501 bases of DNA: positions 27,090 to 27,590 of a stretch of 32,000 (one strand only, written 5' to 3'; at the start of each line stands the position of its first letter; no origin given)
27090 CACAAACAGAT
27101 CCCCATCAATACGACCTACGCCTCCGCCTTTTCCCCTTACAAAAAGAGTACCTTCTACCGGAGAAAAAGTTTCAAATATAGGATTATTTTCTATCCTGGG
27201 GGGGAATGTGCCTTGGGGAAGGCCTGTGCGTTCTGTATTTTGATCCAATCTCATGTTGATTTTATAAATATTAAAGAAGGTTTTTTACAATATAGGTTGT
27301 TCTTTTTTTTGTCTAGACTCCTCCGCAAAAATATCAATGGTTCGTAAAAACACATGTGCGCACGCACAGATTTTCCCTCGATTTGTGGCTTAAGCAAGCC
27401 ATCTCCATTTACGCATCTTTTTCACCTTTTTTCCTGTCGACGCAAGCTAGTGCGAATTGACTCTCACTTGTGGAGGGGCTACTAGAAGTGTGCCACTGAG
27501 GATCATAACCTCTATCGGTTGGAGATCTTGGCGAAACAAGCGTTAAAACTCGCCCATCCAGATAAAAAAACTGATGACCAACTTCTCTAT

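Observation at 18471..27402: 63-bp imperfect inverted repeats bracket an 8.9-kb segment holding the VirB4-like ATPase and the giant ORF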

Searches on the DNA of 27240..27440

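Call 68: search_rna_families(source=window, start=27240, end=27440, threshold=evalue, max_evalue=1)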
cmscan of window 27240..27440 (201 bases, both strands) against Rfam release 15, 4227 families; matches with E-value up to 1: 0.
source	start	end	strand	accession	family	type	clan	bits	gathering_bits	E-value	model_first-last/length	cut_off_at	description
